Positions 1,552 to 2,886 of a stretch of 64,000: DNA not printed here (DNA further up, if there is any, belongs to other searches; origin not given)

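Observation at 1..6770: Two glycyl-radical-enzyme paralogs bracket a Zn-ADH and a GH2 glycosidase; GH2 and GRE are translationally coupled and no activase is visible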

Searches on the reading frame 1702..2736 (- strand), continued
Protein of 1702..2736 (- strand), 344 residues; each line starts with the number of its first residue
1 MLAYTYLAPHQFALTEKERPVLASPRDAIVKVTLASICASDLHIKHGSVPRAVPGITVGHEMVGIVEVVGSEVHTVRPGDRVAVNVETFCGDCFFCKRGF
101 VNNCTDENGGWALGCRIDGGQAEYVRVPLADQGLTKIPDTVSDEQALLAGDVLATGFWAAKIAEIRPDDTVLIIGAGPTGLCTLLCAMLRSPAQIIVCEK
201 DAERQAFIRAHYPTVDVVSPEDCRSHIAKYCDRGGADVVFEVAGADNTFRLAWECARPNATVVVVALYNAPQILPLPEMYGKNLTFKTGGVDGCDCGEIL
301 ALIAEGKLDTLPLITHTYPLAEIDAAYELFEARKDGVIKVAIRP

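Call 42: find_encoding_contigs(protein=P0122, flank=10000, max_places=2)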
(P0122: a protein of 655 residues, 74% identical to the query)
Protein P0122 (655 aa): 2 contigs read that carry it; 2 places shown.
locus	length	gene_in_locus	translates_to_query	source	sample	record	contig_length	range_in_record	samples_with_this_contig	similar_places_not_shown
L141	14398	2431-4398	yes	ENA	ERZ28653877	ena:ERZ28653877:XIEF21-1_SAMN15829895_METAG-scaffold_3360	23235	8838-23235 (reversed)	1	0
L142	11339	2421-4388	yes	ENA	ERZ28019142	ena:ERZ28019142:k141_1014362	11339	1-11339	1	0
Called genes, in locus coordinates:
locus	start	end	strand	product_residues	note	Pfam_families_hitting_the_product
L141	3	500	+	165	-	?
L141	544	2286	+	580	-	PF02012:BNR (faint), PF13088:BNR_2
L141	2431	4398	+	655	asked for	PF02901:PFL-like, PF01228:Gly_radical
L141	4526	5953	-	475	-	PF01120:Alpha_L_fucos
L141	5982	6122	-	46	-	-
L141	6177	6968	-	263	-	PF01026:TatD_DNase (weak), PF04909:Amidohydro_2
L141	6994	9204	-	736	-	PF07992:Pyr_redox_2 (weak), PF12831:FAD_oxidored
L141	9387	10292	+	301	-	PF01261:AP_endonuc_2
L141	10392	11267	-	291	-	PF02311:AraC_binding, PF12833:HTH_18, PF00165:HTH_AraC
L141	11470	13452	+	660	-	-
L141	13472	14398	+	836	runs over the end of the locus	PF18961:DUF5703_N (faint), PF22124:Glyco_hydro_95_cat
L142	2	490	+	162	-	?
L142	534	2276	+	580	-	PF02012:BNR (faint), PF13088:BNR_2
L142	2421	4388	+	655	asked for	PF02901:PFL-like, PF01228:Gly_radical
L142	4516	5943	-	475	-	PF01120:Alpha_L_fucos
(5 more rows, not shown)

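Call 45: search_protein_families(library=pfam, proteins=[L093:2080-3045:+, L093:3066-4769:+, L091:3623-5137:+, L091:5350-6090:+, L091:9523-11163:-, L095:1611-2783:-, L095:6046-7122:-, L094:2506-4563:-, L096:1482-4616:-, L095:8469-9374:-], max_evalue=0.0001)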
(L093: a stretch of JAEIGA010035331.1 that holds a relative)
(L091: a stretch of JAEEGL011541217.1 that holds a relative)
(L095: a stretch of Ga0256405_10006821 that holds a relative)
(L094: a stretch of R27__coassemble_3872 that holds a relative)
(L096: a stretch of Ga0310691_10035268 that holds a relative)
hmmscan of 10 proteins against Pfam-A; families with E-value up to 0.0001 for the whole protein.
L093:2080-3045:+ (321 aa): 1 family
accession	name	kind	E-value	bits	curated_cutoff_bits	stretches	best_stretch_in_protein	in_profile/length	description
PF02811.25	PHP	-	3.1e-05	24.8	26.4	1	29-134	2-92/164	PHP domain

L093:3066-4769:+ (567 aa): 3 families
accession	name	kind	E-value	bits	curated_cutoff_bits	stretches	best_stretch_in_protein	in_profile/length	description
PF01055.32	Glyco_hydro_31_2nd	-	5.4e-25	88.9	23.5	1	188-478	4-325/328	Glycosyl hydrolases family 31 TIM-barrel domain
PF21365.3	Glyco_hydro_31_3rd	-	7.5e-19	68.4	24.4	1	489-564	1-80/87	Glycosyl hydrolase family 31 C-terminal domain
PF13802.12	Gal_mutarotas_2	-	3.1e-07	31.3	27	1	46-113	110-183/184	Glycosyl hydrolase 31 N-terminal galactose mutarotase-like domain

L091:3623-5137:+ (504 aa): 0 families

L091:5350-6090:+ (246 aa): 1 family
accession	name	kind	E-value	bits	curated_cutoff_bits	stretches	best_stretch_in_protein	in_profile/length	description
PF02146.23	SIR2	-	1.5e-51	175.3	24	1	24-198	1-180/180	Sir2 family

L091:9523-11163:- (546 aa): 5 families
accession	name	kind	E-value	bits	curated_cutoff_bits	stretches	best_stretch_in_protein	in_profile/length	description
PF04229.20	GrpB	-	4.3e-48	163.9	25.5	1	223-382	2-157/159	GrpB protein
PF13302.13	Acetyltransf_3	-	2.1e-27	97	25.4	1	54-191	1-138/138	Acetyltransferase (GNAT) domain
PF00583.31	Acetyltransf_1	-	8.2e-21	74.9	20.7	2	84-190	10-116/116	Acetyltransferase (GNAT) family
PF13508.13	Acetyltransf_7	-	7.1e-15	55.6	27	1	447-517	4-83/84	Acetyltransferase (GNAT) domain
PF13673.13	Acetyltransf_10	-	1.3e-08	35.4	23.6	1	448-531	34-122/128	Acetyltransferase (GNAT) domain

L095:1611-2783:- (390 aa): 0 families

L095:6046-7122:- (358 aa): 2 families
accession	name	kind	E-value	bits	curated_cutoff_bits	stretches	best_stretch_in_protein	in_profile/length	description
PF02588.21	YitT_membrane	-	1.6e-54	184.8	24.3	1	85-291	2-204/205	Uncharacterised 5xTM membrane BCR, YitT family COG1284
PF10035.14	DUF2179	-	5.2e-18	65.1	22.8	1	297-351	1-55/55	Uncharacterized protein conserved in bacteria (DUF2179)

L094:2506-4563:- (685 aa): 2 families
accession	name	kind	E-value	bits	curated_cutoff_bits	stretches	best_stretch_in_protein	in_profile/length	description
PF01915.27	Glyco_hydro_3_C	-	5.7e-45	154.2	31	1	340-573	1-200/200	Glycosyl hydrolase family 3 C-terminal domain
PF00933.27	Glyco_hydro_3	-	1.3e-44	153.4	27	1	43-299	67-313/316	Glycosyl hydrolase family 3 N terminal domain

L096:1482-4616:- (1044 aa): 4 families
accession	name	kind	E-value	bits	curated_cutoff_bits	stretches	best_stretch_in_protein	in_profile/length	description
PF03577.20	Peptidase_C69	-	4e-60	204.3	23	1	38-408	1-368/402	Peptidase family C69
PF00395.25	SLH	-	4.8e-22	78.1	20.8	2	598-639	1-42/44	S-layer homology domain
PF13350.11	Y_phosphatase3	-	6.6e-15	56.2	22.2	1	928-1042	116-238/240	Tyrosine phosphatase family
PF22785.1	Tc-R-P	-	4.7e-05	24.3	27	0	873-956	18-95/106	Polymorphic toxin system, DSP-PTPase phosphatase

L095:8469-9374:- (301 aa): 0 families

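Call 50: search_protein_families(library=pfam, proteins=[P0121], max_evalue=0.01)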
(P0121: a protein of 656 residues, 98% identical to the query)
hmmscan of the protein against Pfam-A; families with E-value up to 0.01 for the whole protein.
P0121 (656 aa): 2 families
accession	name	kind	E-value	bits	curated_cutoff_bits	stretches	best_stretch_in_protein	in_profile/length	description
PF02901.20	PFL-like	-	4e-38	131.9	24.3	1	241-498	350-624/647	Pyruvate formate lyase-like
PF01228.26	Gly_radical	-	1.3e-17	64.7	22.2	1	542-636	5-105/106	Glycine radical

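Call 52: search_solved_structures(query=window:1702-2736:-, max_evalue=1e-20)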
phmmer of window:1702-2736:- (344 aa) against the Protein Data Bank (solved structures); distinct sequences matched with E-value up to 1e-20: 94 (the best 60 are shown).
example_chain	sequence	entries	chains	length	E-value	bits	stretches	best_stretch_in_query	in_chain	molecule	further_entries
5yln_A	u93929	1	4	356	1.1e-64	221.5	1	1-342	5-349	Alcohol dehydrogenase, zinc-containing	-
4cpd_A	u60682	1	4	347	6.2e-57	196.1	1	9-334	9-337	ALCOHOL DEHYDROGENASE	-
3fpl_A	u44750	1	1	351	2e-34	122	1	4-340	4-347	NADP-dependent alcohol dehydrogenase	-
6sdm_A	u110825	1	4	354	4.3e-33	117.7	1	9-339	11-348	NADP-dependent isopropanol dehydrogenase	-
7f3p_A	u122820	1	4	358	9.4e-33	116.6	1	9-339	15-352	NADP-dependent isopropanol dehydrogenase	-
7xy9_A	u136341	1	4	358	1.3e-32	116.1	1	12-339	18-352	NADP-dependent isopropanol dehydrogenase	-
7uut_A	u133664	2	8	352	1.3e-32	116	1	9-339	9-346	Secondary-alcohol dehydrogenase | NADP-dependent isopropanol dehydrogenase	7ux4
1bxz_A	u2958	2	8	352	2.4e-32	115.2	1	9-339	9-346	NADP-DEPENDENT ALCOHOL DEHYDROGENASE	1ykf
7utc_A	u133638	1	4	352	3.8e-32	114.6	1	9-339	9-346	Secondary-alcohol dehydrogenase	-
4ilk_A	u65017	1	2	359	3.9e-32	114.5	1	8-340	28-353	Starvation sensing protein rspB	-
6sch_A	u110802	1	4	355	2.7e-31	111.8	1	4-340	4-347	NADP-dependent isopropanol dehydrogenase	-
2nvb_A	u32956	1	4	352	3.1e-31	111.6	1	9-339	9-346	NADP-dependent alcohol dehydrogenase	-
7xl5_A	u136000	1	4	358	8.8e-31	110.1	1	12-339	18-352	NADP-dependent isopropanol dehydrogenase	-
1jqb_A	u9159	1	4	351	5.2e-30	107.5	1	4-339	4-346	NADP-dependent Alcohol Dehydrogenase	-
1kev_A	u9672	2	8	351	6.6e-30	107.2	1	4-340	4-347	NADP-DEPENDENT ALCOHOL DEHYDROGENASE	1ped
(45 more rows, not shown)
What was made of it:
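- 1702..2736 (-): Zn-dependent medium-chain alcohol dehydrogenase, 344 aa, upstream of GRE656 on the same strand. Nearest solved structures are 5yln (1e-64) and 4cpd, annotated alcohol dehydrogenase (6e-57) (call 52).
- The ADH resembles solved zinc alcohol dehydrogenases more than polyol dehydrogenases (call 52).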

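Call 59: predict_structure(alignment_id=A3)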
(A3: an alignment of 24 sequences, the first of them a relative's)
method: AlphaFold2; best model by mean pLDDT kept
length: 656 residues; sequences in the alignment: 24
mean_pLDDT: 88.3   pTM: 0.89
mean pLDDT of the five models: 88.3, 87.8, 85.4, 84.1, 83.2
residues with pLDDT >= 90: 401; 70-90: 198; 50-70: 48; < 50: 9
segments of 3 or more residues with pLDDT < 50: 541-546, 654-656
pLDDT, mean of each block of 10 residues (from residue 1): 93 97 96 98 96 94 91 93 98 95 84 94 96 97 98 98 98 98 98 92 92 97 94 85 92 88 89 92 76 87 90 81 77 83 96 97 98 96 94 95 95 94 85 94 97 97 92 78 91 93 92 61 88 77 46 67 75 66 80 84 81 91 79 78 77 53
secondary structure, 60 per line:
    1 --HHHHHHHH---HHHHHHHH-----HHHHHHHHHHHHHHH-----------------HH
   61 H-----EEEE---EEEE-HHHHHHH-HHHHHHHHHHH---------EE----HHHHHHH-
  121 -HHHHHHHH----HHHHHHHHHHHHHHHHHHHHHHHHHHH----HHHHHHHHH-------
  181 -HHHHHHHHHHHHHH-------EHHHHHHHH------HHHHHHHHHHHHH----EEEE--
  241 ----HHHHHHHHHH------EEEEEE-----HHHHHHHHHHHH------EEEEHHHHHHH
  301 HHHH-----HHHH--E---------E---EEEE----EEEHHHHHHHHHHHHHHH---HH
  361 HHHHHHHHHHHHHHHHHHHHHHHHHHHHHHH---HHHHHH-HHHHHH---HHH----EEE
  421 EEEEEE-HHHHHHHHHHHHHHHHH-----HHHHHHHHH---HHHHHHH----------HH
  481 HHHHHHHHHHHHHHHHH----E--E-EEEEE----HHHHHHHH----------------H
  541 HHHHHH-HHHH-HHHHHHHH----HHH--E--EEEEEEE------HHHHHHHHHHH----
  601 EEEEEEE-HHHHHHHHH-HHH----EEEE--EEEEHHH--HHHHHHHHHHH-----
elements in order: H3-10 H14-21 H27-41 E67-70 E74-77 H79-85 H87-97 H113-119 H122-129 H134-160 H165-173 H182-195 H204-211 H218-230 E235-238 H245-254 E261-266 H272-283 E290-293 H294-304 H310-313 E330-333 E338-340 H341-355 H359-391 H395-400 H402-407 E418-426 H428-444 H450-458 H462-468 H479-497 E507-511 H516-523 H540-546 H548-551 H553-560 E573-579 H586-596 E601-607 H609-617 E626-629 E632-635 H641-651

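Call 63: fold_search(model_id=the predicted structure, library=pdb)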
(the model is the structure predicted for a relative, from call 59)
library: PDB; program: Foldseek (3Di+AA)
matches with E <= 10: 286; with E <= 0.001: 75
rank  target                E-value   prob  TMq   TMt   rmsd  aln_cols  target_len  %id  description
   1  1r8w_A                8.6e-32  1.00  0.83  0.70   5.7       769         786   20  Native structure of the B12-independent glycerol dehydratase from clostridium butyricum (released 2004-06-01)
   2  5i2g_B                1.1e-31  1.00  0.81  0.68   6.1       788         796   20  1,2-propanediol Dehydration in Roseburia inulinivorans; Structural Basis for Substrate and Enantiomer Selectivity (released 2016-06-01)
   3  9rcp_B                6.1e-31  1.00  0.83  0.69   6.9       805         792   18  1,2-propanediol dehydratase with 0.1 % 1,3-propanediol additive (released 2025-06-11)
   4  5i2g_A                7.4e-31  1.00  0.83  0.69   4.3       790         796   20  1,2-propanediol Dehydration in Roseburia inulinivorans; Structural Basis for Substrate and Enantiomer Selectivity (released 2016-06-01)
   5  9rco_A                7.7e-31  1.00  0.81  0.68   8.1       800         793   18  1,2-propanediol dehydratase with 0.1 % glycerol additive (released 2025-06-11)
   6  9rcq_A                7.7e-31  1.00  0.81  0.66   7.9       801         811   18  1,2-propanediol dehydratase with no ligand additives (released 2025-06-11)
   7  9rcp_C                2.3e-30  1.00  0.83  0.69   6.9       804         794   18  1,2-propanediol dehydratase with 0.1 % 1,3-propanediol additive (released 2025-06-11)
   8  5i2a_B                3.0e-30  1.00  0.82  0.65   5.8       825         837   19  1,2-propanediol Dehydration in Roseburia inulinivorans; Structural Basis for Substrate and Enantiomer Selectivity (released 2016-06-01)
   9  8yjo_A                5.8e-30  1.00  0.84  0.72   5.4       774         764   20  Structure of E. coli glycyl radical enzyme PflD with bound malonate (released 2024-10-02)
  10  6vxc_A                5.8e-30  1.00  0.82  0.69   7.3       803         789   20  Crystal structure of hydroxyproline dehydratase (HypD) from Clostridioides difficile (released 2020-04-08)
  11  5fau_A                6.7e-30  1.00  0.81  0.68   8.3       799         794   17  wild-type choline TMA lyase in complex with choline (released 2016-09-28)
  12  8id0                  2.2e-29  1.00  0.84  0.72   5.9       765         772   20  Crystal structure of PflD bound to 1,5-anhydromannitol-6-phosphate in Streptococcus dysgalactiae subsp. equisimilis (released 2024-10-02)
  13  5i2a_A                4.8e-29  1.00  0.81  0.65   6.4       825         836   19  1,2-propanediol Dehydration in Roseburia inulinivorans; Structural Basis for Substrate and Enantiomer Selectivity (released 2016-06-01)
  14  6vue_A                5.0e-29  1.00  0.81  0.66   8.4       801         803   17  wild-type choline TMA lyase in complex with 1-methyl-1,2,3,6-tetrahydropyridin-3-ol (released 2020-11-04)
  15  5kdp_A                6.7e-29  1.00  0.83  0.69   7.3       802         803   18  E491A mutant of choline TMA-lyase (released 2016-09-28)
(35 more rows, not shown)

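Call 64: find_encoding_contigs(protein=P0145, flank=7000, max_places=1)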
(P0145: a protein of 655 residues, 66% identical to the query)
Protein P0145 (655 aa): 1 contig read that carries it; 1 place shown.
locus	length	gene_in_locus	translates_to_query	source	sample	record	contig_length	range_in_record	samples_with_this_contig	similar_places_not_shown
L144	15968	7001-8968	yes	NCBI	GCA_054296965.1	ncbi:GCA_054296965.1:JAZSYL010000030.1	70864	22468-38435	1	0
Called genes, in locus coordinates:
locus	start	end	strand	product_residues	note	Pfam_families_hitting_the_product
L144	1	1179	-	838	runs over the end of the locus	PF01261:AP_endonuc_2, PF00501:AMP-binding, PF13193:AMP-binding_C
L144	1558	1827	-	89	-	-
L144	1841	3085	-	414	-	PF00171:Aldedh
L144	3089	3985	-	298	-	PF01261:AP_endonuc_2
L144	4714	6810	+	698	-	-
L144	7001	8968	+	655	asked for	PF02901:PFL-like, PF01228:Gly_radical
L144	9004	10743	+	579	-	PF03648:Glyco_hydro_67N (weak), PF16126:DUF4838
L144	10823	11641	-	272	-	PF00722:Glyco_hydro_16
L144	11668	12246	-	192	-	-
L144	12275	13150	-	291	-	PF01261:AP_endonuc_2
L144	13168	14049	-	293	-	PF01261:AP_endonuc_2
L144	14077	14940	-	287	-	PF01261:AP_endonuc_2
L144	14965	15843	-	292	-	PF01261:AP_endonuc_2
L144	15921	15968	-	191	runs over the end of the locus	PF05683:Fumerase_C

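Call 65: find_encoding_contigs(protein=P0196, flank=7000, max_places=1)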
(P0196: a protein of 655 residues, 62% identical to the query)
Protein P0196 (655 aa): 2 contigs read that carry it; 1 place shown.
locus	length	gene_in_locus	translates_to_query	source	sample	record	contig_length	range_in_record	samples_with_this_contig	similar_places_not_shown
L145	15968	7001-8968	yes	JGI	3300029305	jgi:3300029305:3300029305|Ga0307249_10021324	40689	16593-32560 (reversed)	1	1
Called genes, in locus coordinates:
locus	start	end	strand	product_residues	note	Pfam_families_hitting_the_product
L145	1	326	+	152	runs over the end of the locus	PF01243:PNPOx_N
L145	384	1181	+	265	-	PF20434:BD-FAE, PF07859:Abhydrolase_3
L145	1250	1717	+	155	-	PF14317:YcxB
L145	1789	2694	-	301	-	PF10114:PocR (weak), PF00165:HTH_AraC (weak), PF12833:HTH_18, PF00165:HTH_AraC (weak)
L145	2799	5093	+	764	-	PF00890:FAD_binding_2 (weak), PF07992:Pyr_redox_2 (weak), PF12831:FAD_oxidored, PF13450:NAD_binding_8 (weak), PF00754:F5_F8_type_C (faint)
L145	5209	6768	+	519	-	PF07969:Amidohydro_3, PF01979:Amidohydro_1 (weak), PF07969:Amidohydro_3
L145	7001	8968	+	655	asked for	PF02901:PFL-like, PF01228:Gly_radical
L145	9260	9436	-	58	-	-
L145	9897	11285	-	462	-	PF00295:Glyco_hydro_28 (faint)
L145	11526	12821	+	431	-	PF01408:GFO_IDH_MocA, PF21252:Glyco_hydro_109_C (weak)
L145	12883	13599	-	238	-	PF13490:zf-HC2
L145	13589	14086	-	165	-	PF04542:Sigma70_r2, PF08281:Sigma70_r4_2 (weak)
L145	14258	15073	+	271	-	PF02311:AraC_binding (weak), PF12833:HTH_18, PF00165:HTH_AraC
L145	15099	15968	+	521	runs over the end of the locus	PF02129:Peptidase_S15, PF08530:PepX_C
